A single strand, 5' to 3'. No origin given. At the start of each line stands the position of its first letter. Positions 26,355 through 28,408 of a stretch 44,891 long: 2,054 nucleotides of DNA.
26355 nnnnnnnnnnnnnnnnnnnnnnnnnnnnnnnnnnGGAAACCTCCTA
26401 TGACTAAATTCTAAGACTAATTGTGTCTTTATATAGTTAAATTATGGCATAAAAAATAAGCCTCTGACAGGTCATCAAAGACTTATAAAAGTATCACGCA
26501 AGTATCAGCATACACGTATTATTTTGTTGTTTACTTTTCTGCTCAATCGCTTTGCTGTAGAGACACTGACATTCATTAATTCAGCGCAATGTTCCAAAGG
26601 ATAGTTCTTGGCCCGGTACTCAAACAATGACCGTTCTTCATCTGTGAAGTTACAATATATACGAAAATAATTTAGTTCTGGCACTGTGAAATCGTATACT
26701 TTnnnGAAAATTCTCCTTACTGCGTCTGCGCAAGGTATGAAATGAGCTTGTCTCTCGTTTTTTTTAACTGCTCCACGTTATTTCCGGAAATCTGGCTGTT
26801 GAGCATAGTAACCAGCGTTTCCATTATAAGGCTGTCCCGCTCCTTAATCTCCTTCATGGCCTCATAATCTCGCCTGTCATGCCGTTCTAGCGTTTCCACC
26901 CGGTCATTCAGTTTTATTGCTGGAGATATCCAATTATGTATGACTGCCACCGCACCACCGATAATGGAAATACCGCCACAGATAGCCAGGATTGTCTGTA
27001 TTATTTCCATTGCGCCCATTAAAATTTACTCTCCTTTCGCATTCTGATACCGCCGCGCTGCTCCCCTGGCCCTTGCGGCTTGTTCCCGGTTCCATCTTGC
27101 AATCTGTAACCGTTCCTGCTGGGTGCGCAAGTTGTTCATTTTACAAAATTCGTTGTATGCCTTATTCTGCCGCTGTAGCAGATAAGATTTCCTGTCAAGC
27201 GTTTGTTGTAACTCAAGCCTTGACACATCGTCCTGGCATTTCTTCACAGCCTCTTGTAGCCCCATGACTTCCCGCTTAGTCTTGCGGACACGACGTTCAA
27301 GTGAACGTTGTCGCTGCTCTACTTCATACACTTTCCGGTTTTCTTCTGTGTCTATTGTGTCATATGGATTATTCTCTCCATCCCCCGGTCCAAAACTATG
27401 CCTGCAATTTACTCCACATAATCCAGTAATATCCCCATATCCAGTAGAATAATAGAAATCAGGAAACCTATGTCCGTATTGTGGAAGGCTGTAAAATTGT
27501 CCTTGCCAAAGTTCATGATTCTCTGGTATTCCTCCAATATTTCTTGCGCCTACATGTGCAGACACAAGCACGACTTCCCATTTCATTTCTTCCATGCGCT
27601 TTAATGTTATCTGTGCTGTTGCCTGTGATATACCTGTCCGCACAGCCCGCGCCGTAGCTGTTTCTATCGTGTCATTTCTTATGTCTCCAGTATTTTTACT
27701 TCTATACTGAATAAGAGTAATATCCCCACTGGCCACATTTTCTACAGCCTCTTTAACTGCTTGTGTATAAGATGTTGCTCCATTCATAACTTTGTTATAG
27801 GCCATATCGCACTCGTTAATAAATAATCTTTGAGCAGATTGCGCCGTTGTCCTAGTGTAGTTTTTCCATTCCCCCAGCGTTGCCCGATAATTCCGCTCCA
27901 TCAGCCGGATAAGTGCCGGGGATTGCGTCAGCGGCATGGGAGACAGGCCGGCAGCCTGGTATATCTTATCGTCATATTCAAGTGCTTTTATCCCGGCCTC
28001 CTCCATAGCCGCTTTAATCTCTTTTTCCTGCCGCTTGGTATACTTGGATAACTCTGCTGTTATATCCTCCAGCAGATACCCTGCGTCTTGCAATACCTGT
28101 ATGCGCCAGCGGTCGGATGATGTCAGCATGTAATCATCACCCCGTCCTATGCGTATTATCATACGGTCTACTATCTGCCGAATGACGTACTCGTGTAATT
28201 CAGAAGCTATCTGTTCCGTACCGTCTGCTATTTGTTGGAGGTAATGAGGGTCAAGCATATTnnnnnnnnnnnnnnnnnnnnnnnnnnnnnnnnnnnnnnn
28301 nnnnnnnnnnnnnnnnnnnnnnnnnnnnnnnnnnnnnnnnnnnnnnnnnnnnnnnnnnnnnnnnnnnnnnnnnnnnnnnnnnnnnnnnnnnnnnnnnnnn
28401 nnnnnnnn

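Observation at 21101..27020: A ~6 kb accessory-gene island inserted between the minor-head and scaffold genes of the head module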

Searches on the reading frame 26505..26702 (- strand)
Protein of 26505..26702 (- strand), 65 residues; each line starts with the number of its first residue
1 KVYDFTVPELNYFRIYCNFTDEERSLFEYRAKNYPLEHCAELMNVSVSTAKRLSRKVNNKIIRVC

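Call 4: search_protein_families(library=pfam, max_evalue=0.1, proteins=[window:26505-26702:-])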
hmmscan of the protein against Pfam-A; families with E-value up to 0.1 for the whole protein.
window:26505-26702:- (65 aa): 2 families
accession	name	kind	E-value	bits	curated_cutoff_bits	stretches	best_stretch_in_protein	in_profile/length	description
PF08281.18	Sigma70_r4_2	-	0.011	15.8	25.7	1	22-52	14-45/54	Sigma-70, region 4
PF04545.22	Sigma70_r4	-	0.074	13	24.1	0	22-60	8-47/50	Sigma-70, region 4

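Call 6: search_protein_families(library=phrogs, max_evalue=0.01, proteins=[window:26505-26702:-])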
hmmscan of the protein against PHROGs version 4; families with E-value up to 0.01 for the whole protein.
window:26505-26702:- (65 aa): 2 families
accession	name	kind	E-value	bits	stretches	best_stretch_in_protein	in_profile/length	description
phrog_1190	-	transcription regulation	2e-06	28.7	1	16-61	109-155/167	RNA polymerase sigma factor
phrog_1740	-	transcription regulation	0.0015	18.1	1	19-60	169-211/567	RNA polymerase sigma factor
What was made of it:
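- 26505..26705 (-): g66r4: 66-aa helix-turn-helix protein resembling sigma-70 region 4. It is the last gene before the cassette terminator and is a candidate regulator of the cassette promoter (inferred). Sigma70_r4_2 E 0.011, below cut-off (call 4); phrog_1190 sigma factor 2e-6 (call 6).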

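Call 14: search_protein_families(library=ncbifam, max_evalue=0.1, proteins=[window:26505-26702:-])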
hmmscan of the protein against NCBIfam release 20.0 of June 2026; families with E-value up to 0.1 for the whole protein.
window:26505-26702:- (65 aa): 1 family
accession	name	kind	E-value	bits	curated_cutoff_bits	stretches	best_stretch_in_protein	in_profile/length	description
TIGR02937.1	sigma70-ECF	superfamily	0.026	14.1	42.9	1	19-61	118-161/165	sigma-70 family RNA polymerase sigma factor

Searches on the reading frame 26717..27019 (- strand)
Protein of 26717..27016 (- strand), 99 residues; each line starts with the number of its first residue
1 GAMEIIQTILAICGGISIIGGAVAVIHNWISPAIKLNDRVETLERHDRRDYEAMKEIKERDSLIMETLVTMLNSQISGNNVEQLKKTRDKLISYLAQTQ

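Call 4: search_protein_families(library=pfam, max_evalue=0.1, proteins=[window:26717-27016:-])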
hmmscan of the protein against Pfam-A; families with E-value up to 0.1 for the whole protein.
window:26717-27016:- (99 aa): 1 family
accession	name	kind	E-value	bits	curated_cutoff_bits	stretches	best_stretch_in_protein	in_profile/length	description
PF03421.22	Acetyltransf_14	-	0.026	14.5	24.4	1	36-97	1-61/263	YopJ Serine/Threonine acetyltransferase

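Call 6: search_protein_families(library=phrogs, max_evalue=0.01, proteins=[window:26717-27016:-])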
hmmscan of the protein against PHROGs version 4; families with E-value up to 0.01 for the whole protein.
window:26717-27016:- (99 aa): 0 families

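Call 14: search_protein_families(library=ncbifam, max_evalue=0.1, proteins=[window:26717-27016:-])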
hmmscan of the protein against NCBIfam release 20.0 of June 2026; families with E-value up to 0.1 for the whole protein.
window:26717-27016:- (99 aa): 1 family
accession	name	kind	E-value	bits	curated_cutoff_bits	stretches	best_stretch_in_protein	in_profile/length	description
NF004469.0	PRK05800.1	equivalog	0.078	12.6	161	1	52-98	69-115/173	bifunctional adenosylcobinamide kinase/adenosylcobinamide-phosphate guanylyltransferase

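Call 36: search_protein_families(library=padloc, max_evalue=0.01, proteins=[window:26720-27019:-])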
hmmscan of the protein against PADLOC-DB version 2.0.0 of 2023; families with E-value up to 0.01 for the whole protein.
window:26720-27019:- (100 aa): 0 families

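Call 94: search_protein_families(library=pfam, max_evalue=0.01, proteins=[window:26720-27019:-])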
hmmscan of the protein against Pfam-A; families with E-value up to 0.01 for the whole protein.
window:26720-27019:- (100 aa): 0 families

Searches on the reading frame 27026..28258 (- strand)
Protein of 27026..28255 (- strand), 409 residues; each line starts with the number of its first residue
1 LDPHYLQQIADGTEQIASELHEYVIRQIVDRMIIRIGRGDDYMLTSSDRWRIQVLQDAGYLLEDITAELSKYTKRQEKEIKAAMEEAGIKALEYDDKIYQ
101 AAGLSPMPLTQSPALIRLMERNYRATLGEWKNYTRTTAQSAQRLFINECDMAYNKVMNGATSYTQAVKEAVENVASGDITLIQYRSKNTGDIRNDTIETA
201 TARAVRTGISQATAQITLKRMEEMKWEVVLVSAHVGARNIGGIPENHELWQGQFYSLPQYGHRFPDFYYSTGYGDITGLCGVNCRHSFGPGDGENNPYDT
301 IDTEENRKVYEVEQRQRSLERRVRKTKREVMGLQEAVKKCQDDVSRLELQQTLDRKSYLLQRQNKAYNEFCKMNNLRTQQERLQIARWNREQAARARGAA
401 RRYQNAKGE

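Call 5: search_protein_families(library=pfam, max_evalue=0.1, proteins=[window:27026-28255:-])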
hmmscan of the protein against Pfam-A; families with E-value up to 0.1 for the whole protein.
window:27026-28255:- (409 aa): 3 families
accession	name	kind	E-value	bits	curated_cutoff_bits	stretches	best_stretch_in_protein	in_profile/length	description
PF06152.16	Phage_min_cap2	-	2.4e-71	241.1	26.3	1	1-356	1-350/366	Phage minor capsid protein 2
PF19513.4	DUF6047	-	0.014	15.8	27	1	294-387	31-126/190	Family of unknown function (DUF6047)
PF02581.23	TMP-TENI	-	0.044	13.6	27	0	164-238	11-81/180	Thiamine monophosphate synthase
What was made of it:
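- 27026..28258 (-): Left flank: minor head protein (SPP1 gp7 / Phage_min_cap2 type). Pfam PF06152, E 2.4e-71 (call 5).
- Checked: Pfam gives Phage_min_cap2 for 27026-28258 (E 2.4e-71) and Phage_scaffold for 20480-21100 (E 5e-28) (call 5).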

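Call 9: find_related_loci(query=window:27026-28255:-, collection=viral_contigs, flank=10000)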
Query window:27026-28255:- (409 aa) in viral_contigs; peptide patterns used: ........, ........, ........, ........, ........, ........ (x = any residue, [..] = any of these).
27 stretches matched a pattern; 27 encode a relative of the query (tblastn E <= 1e-3); 26 distinct loci.
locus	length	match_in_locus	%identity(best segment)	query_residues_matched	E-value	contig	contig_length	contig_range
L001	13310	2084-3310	95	1-409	0e+0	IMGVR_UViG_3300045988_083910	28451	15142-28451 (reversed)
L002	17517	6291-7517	93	1-409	0e+0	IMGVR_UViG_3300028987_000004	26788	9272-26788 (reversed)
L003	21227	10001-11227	90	1-409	0e+0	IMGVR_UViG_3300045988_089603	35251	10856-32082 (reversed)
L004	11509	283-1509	89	1-409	0e+0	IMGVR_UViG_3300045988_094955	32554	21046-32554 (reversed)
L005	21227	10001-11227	88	1-409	0e+0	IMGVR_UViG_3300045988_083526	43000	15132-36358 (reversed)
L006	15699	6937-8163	88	1-409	0e+0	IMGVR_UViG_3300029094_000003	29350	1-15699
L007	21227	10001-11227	88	1-409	0e+0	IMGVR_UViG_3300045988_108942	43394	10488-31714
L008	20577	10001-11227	88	1-409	0e+0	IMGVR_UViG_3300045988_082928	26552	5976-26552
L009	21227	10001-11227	88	1-409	0e+0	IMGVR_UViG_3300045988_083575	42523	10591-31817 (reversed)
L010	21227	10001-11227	88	1-409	0e+0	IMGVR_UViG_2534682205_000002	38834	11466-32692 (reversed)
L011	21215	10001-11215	75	1-409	0e+0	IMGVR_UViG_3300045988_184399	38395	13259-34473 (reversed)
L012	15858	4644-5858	75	1-409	0e+0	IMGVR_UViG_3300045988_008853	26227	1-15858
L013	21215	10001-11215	75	1-409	0e+0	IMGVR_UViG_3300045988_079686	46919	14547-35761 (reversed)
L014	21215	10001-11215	76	1-409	0e+0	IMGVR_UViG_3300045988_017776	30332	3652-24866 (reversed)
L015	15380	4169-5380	72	1-409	0e+0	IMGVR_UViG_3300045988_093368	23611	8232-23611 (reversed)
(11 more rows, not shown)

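Call 89: search_dna_similar(query=window:27029-28258:-, collection=phages, mode=protein, max_evalue=1e-10, max_rows=30, rows=spread)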
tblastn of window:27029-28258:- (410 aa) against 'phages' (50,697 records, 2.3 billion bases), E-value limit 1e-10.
Records with a match: 77; places in all: 77; records where one place covers at least 80% of the query: 58.
Best place of each record, by identity: 60-80% 5; <60% 72.
By first word of the organism name: Bacillus 21; Listeria 17; Bacteriophage 15; Clostridium 8; Latilactobacillus 4; Faecalibacterium 2; Clostridioides 2; Dulem 1; Blautia 1; Roseburia 1; and 5 more.
By host as written in the record: - 21; Listeria monocytogenes 10; Clostridium difficile 6; Bacillus cereus 6; Bacillus thuringiensis 4; Faecalibacterium prausnitzii 2; Listeria monocytogenes LM7 2; Listeria monocytogenes ATCC 19115 2; and 23 more.
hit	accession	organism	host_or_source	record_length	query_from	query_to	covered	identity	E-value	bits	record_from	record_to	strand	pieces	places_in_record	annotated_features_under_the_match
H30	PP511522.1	Dulem virus 35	Varecia variegata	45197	1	410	100%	62.6%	2e-156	494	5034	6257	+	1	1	minor capsid protein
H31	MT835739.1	Bacteriophage sp.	human fecal samples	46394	1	409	100%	60.6%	1e-155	491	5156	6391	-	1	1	record has no annotation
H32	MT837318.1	Bacteriophage sp.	human fecal samples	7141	119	409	71%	60.0%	1e-99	330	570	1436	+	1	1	record has no annotation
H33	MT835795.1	Bacteriophage sp.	human fecal samples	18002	1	390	95%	31.9%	2e-54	200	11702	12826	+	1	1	record has no annotation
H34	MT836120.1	Bacteriophage sp.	human fecal samples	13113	1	352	86%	33.8%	1e-38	154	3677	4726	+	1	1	record has no annotation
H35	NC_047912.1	Faecalibacterium phage FP_Lugh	Faecalibacterium prausnitzii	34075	1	352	86%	32.7%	2e-44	171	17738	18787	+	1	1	minor head protein | portal protein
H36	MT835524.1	Bacteriophage sp.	human fecal samples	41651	1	378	92%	29.4%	3e-34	140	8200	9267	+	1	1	record has no annotation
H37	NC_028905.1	Clostridium phage phiCD111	Clostridium difficile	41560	1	390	95%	28.5%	1e-33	139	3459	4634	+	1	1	minor head protein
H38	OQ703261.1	Clostridioides phage AR1075-1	Clostridioides difficile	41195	1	390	95%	28.3%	4e-32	134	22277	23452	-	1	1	hypothetical protein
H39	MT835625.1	Bacteriophage sp.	human fecal samples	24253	2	386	94%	27.3%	9e-28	121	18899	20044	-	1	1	record has no annotation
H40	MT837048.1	Bacteriophage sp.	human fecal samples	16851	2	386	94%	25.8%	4e-22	104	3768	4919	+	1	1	record has no annotation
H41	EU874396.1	Bacillus phage IEBH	Bacillus thuringiensis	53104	2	347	84%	26.6%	4e-25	114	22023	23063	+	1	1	gp4-like protein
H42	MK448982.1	Streptococcus phage Javan554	Streptococcus suis 89-3576-3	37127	2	365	89%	25.1%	3e-11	72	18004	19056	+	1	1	minor capsid protein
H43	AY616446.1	Bacillus phage BCASJ1c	-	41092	4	332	80%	27.3%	2e-16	87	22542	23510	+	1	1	37: 37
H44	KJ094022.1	Listeria phage LP-030-3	Listeria monocytogenes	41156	6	386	93%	22.7%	7e-16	86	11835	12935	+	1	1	minor capsid protein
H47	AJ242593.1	Listeria phage A118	Listeria monocytogenes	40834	6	345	83%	24.8%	8e-18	92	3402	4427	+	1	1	gp4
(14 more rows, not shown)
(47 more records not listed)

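Call 90: get_annotated_region(hit=H47, flank=3500)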
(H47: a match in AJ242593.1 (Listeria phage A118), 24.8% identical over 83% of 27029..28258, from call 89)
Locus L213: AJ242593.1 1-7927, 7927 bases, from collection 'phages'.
description: Bacteriophage A118 complete genome.
organism: Listeria phage A118 (NCBI taxid 40521)
taxonomy: Viruses; Duplodnaviria; Heunggongvirae; Uroviricota; Caudoviricetes
host: Listeria monocytogenes; source: -; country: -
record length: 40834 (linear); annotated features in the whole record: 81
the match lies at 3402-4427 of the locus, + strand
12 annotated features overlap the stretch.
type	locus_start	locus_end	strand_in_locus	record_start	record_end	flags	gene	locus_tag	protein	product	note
CDS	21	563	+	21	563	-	-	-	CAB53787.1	putative terminase small subunit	ORF1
CDS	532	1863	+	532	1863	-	-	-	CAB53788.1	putative terminase large subunit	ORF2; DNA maturation and packaging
CDS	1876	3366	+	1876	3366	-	-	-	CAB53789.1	putative portal protein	ORF3; potential second translation initiation codon at position 1912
CDS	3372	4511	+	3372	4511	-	-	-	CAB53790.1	gp4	ORF4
CDS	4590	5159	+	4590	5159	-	-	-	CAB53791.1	putative scaffolding protein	ORF5; determines size and shape of viral capsid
CDS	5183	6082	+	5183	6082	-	cps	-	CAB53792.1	major capsid protein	ORF6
CDS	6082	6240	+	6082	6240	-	-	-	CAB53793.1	gp7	ORF7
CDS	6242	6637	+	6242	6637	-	-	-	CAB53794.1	gp8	ORF8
CDS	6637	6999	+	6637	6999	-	-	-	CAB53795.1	gp9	ORF9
CDS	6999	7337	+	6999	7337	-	-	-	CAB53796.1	gp10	ORF10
CDS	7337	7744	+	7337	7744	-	-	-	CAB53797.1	gp11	ORF11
CDS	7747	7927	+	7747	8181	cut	tsh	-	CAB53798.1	major tail shaft protein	ORF12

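Call 91: get_annotated_region(hit=H35, flank=4500)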
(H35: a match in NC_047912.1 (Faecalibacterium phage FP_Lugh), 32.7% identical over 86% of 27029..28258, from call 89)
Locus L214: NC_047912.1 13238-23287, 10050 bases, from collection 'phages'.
description: Faecalibacterium phage FP_Lugh, complete genome.
organism: Faecalibacterium phage FP_Lugh (NCBI taxid 2070184)
taxonomy: Viruses; Duplodnaviria; Heunggongvirae; Uroviricota; Caudoviricetes; Lughvirus; Lughvirus lugh
host: Faecalibacterium prausnitzii; source: -; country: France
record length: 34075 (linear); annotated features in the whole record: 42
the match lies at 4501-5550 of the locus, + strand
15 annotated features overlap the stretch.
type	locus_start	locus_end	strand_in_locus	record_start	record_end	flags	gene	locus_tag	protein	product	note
CDS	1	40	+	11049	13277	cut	-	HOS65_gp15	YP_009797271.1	DNA primase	rasttk_feature_creation_tool=prodigal; AEP Primase-helicase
CDS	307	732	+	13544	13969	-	-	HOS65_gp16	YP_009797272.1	RusA-like Holliday junction resolvase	rasttk_feature_creation_tool=prodigal; Holliday junction resolvase RusA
CDS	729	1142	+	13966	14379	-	-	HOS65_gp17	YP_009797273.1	transcriptional regulator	rasttk_feature_creation_tool=prodigal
CDS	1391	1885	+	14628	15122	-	-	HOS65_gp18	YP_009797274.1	terminase small subunit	rasttk_feature_creation_tool=prodigal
CDS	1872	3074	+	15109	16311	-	-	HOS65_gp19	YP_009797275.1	terminase large subunit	rasttk_feature_creation_tool=prodigal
CDS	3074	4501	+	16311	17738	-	-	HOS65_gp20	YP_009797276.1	portal protein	rasttk_feature_creation_tool=prodigal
CDS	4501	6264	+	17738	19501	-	-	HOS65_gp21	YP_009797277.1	minor head protein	rasttk_feature_creation_tool=prodigal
CDS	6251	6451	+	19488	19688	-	-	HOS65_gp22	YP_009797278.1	hypothetical protein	rasttk_feature_creation_tool=prodigal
CDS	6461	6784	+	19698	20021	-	-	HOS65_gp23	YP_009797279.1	dihydrolipoyl dehydrogenase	rasttk_feature_creation_tool=prodigal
CDS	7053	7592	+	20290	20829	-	-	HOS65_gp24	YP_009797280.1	scaffolding protein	rasttk_feature_creation_tool=prodigal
CDS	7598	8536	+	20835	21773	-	-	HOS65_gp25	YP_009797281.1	major head protein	rasttk_feature_creation_tool=prodigal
CDS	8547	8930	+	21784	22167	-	-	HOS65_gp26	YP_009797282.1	head-tail adaptor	rasttk_feature_creation_tool=prodigal; Adaptor protein Ad1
CDS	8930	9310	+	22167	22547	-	-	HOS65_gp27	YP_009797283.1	hypothetical protein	rasttk_feature_creation_tool=prodigal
CDS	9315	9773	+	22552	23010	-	-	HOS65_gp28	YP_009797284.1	minor head protein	rasttk_feature_creation_tool=prodigal; Neck protein Ne1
CDS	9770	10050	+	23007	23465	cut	-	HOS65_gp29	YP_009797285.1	tail completion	rasttk_feature_creation_tool=prodigal; FIG00514492: Tail completion protein Tc1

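Call 92: get_annotated_region(hit=H37, flank=4000)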
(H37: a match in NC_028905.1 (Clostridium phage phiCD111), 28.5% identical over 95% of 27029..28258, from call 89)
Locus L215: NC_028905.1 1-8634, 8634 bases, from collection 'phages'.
description: Clostridium phage phiCD111, complete genome.
organism: Clostridium phage phiCD111 (NCBI taxid 1582150)
taxonomy: Viruses; Duplodnaviria; Heunggongvirae; Uroviricota; Caudoviricetes; Leicestervirus; Leicestervirus CD111
host: Clostridium difficile; source: -; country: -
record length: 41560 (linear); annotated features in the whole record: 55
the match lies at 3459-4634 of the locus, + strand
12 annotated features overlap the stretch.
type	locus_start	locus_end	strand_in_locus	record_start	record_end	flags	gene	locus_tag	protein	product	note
CDS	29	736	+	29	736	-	-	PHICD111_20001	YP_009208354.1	terminase small subunit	-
CDS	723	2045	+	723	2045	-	-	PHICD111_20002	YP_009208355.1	terminase large subunit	-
CDS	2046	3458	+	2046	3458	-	-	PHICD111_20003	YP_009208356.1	portal protein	-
CDS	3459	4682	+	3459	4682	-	-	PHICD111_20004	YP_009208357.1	minor head protein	-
CDS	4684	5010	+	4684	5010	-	-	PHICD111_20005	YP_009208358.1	hypothetical protein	Evidence 4 : Homologs of previously reported genes of unknown function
CDS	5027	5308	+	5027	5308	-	-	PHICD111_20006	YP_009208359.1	hypothetical protein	-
CDS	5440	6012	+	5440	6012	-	-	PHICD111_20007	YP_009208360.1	scaffolding protein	-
CDS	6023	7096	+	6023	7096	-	-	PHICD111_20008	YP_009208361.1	major head protein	-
CDS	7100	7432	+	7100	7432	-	-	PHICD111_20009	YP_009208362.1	head-tail adaptor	Evidence 4 : Homologs of previously reported genes of unknown function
CDS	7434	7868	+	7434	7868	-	-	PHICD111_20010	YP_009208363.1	hypothetical protein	Evidence 4 : Homologs of previously reported genes of unknown function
CDS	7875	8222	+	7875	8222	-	-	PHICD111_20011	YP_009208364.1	minor head protein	Evidence 4 : Homologs of previously reported genes of unknown function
CDS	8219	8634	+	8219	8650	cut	-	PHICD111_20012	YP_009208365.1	tail completion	Evidence 4 : Homologs of previously reported genes of unknown function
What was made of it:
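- Checked: The minor-head to scaffold gap is 79 bp in A118, about 790 bp in Faecalibacterium phage Lugh and about 760 bp in phiCD111 (calls 90-92).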
